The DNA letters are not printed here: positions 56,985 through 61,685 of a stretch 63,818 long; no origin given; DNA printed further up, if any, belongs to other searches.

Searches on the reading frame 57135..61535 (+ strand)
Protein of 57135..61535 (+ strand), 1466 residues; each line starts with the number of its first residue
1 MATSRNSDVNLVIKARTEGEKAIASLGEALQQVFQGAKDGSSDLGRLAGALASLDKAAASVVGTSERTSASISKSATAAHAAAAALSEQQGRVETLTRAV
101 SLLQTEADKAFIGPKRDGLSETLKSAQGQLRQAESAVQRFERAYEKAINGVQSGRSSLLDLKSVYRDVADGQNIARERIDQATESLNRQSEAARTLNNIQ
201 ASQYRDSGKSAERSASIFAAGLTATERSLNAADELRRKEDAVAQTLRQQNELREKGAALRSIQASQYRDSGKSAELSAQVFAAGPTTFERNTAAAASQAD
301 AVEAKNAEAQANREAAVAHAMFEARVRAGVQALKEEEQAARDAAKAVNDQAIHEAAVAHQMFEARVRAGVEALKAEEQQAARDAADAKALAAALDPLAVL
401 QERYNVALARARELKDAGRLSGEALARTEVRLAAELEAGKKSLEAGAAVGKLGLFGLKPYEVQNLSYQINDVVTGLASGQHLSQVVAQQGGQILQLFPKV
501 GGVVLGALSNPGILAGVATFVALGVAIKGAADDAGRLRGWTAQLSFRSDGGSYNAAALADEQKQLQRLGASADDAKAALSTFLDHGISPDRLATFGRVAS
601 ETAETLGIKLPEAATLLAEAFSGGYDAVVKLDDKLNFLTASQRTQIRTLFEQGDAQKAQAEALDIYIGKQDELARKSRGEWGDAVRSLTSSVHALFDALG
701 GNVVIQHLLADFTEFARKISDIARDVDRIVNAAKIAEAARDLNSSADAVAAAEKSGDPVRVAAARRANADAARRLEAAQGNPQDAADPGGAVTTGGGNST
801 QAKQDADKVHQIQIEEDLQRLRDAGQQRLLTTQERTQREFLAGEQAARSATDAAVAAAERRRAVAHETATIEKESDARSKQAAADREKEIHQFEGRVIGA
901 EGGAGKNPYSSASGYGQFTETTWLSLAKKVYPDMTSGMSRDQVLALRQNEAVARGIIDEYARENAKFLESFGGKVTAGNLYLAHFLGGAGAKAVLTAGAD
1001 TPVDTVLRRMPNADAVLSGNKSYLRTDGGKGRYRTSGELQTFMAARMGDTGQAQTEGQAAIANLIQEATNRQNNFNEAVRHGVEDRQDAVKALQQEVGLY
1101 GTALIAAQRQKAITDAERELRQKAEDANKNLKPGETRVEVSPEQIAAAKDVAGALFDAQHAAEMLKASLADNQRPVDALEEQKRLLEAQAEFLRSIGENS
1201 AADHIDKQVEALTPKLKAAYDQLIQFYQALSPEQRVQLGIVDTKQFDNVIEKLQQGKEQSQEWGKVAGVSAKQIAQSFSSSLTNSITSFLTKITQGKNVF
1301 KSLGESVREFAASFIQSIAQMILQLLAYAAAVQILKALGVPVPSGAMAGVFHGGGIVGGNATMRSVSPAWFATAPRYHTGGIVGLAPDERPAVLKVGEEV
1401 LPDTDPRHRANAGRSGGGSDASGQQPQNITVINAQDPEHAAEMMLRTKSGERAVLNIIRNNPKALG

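Call 39: search_protein_families(library=phrogs, proteins=[window:57135-61535:+], max_evalue=0.001)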
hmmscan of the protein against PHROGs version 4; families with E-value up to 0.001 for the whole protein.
window:57135-61535:+ (1466 aa): 5 families
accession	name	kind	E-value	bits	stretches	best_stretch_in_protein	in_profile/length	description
phrog_2335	-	tail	1.1e-51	177.1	1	1054-1464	1127-1528/1536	tail length tape measure protein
phrog_23940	-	tail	1.3e-15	58.6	1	1285-1419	189-331/353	tail length tape measure protein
phrog_4067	-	other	2.3e-15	57.1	1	847-1141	653-923/980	transglycosylase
phrog_24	-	tail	1.5e-12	47.5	2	204-885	51-679/1151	tail length tape measure protein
phrog_1538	-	tail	9.2e-11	42.2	1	461-885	75-449/811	tail length tape measure protein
